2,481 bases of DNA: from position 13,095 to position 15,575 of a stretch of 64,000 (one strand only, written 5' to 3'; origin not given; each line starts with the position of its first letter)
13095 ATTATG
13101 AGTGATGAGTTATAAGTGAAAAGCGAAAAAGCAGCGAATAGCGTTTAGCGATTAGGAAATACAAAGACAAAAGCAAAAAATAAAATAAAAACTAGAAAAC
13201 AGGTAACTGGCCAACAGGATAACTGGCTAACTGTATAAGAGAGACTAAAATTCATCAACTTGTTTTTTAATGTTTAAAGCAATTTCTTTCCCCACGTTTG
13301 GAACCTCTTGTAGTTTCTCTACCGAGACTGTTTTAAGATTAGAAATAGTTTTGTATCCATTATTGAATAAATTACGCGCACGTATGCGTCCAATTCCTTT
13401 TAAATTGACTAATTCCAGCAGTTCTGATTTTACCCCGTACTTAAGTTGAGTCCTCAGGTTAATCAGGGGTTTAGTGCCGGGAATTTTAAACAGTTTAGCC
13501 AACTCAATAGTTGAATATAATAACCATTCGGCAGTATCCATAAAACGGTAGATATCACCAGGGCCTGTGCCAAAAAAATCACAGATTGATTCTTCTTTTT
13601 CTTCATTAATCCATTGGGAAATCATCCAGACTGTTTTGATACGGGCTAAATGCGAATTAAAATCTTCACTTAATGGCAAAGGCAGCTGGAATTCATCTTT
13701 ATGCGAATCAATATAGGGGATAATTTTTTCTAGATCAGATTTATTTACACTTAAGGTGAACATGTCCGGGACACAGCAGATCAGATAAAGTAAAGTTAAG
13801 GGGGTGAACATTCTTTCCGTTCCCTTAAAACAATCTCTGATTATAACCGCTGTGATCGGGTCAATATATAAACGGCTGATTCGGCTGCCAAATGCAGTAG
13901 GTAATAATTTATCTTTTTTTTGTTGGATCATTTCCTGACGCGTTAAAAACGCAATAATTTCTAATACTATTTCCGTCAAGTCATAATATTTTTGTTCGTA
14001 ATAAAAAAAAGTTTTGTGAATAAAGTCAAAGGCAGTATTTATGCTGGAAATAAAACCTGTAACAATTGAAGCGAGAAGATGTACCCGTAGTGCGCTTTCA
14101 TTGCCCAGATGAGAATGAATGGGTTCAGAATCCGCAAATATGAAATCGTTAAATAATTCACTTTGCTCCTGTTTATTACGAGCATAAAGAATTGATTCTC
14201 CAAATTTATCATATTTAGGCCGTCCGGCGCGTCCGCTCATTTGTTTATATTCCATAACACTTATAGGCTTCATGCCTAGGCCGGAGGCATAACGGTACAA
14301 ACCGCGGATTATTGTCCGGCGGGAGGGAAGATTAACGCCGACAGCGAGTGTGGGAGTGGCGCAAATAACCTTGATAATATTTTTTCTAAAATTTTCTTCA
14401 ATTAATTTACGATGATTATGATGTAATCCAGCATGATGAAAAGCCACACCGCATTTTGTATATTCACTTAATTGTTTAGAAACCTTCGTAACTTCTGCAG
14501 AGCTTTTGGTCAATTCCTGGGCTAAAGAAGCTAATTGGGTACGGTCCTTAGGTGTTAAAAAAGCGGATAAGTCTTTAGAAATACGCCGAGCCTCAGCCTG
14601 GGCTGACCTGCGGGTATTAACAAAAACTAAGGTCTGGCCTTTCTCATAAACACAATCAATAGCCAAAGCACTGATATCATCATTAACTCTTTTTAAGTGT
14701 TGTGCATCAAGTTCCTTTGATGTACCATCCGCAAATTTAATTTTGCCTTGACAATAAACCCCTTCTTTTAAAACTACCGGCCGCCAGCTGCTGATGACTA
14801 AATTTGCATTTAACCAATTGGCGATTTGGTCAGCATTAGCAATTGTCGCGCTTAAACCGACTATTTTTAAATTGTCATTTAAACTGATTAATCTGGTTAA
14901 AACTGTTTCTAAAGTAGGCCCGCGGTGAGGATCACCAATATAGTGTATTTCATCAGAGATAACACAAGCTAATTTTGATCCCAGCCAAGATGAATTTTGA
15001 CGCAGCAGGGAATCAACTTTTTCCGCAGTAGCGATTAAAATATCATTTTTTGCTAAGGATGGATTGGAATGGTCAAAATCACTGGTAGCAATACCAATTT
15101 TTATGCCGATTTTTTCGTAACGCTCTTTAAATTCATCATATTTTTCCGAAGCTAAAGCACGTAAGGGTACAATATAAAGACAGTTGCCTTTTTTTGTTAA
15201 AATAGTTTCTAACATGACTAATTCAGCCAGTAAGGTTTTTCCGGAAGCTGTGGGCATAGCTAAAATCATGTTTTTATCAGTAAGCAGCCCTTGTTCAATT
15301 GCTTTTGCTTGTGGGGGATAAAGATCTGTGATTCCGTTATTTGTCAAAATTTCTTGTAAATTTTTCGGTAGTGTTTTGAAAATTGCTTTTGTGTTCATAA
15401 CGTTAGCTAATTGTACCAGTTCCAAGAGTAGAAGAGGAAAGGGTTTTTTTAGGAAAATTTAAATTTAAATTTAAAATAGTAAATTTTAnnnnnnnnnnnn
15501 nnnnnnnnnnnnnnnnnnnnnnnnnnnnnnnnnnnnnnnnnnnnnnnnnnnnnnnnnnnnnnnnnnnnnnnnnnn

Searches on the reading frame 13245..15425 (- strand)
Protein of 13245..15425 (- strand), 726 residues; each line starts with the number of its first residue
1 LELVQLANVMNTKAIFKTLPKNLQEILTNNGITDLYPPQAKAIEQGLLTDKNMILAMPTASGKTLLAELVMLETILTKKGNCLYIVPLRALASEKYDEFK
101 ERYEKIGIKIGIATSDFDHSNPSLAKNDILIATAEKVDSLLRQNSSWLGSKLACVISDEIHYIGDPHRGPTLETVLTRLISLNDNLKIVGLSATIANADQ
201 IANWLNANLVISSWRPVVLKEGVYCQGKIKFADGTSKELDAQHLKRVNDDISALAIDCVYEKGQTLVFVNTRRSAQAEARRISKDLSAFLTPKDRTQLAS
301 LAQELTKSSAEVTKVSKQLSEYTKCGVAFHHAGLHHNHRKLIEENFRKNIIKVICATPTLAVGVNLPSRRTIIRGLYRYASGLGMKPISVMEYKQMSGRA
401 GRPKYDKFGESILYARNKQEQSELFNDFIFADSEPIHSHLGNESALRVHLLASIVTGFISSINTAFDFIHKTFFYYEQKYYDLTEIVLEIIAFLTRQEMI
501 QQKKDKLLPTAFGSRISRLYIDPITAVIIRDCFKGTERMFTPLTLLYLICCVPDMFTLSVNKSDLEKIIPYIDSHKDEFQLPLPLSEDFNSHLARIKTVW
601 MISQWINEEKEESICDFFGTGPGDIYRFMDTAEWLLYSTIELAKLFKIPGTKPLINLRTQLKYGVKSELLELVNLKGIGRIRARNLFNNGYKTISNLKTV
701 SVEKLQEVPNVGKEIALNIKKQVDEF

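Call 16: search_protein_families(library=pfam, proteins=[window:13245-15425:-], max_evalue=0.0001)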
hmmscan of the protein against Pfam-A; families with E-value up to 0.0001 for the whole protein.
window:13245-15425:- (726 aa): 8 families
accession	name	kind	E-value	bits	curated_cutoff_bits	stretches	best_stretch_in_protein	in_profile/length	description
PF00270.35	DEAD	-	1.5e-32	113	26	1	37-199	2-165/167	DEAD/DEAH box helicase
PF21280.2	Helicase_dom4_arc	-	2.3e-29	102.2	27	1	543-664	1-125/125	Archaeal helicase, domain 4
PF04851.21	ResIII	-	2.7e-14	53.9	22.5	1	34-195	3-162/164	Type III restriction enzyme, res subunit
PF00271.37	Helicase_C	-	1.1e-12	48.6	23.5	1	314-403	30-109/110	Helicase conserved C-terminal domain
PF14520.12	HHH_5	-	5e-09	37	27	1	670-722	2-54/57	Helix-hairpin-helix domain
PF20470.4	HTH_61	-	3.3e-07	31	24.3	1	409-501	1-92/92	Helix-turn-helix domain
PF22527.2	DEXQc_Suv3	-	4.5e-06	26.7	27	1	56-179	19-121/154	DEXQ-box helicase domain of Suv3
PF12826.13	HHH_2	-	1.2e-05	25.8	27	1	677-720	10-52/64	Helix-hairpin-helix motif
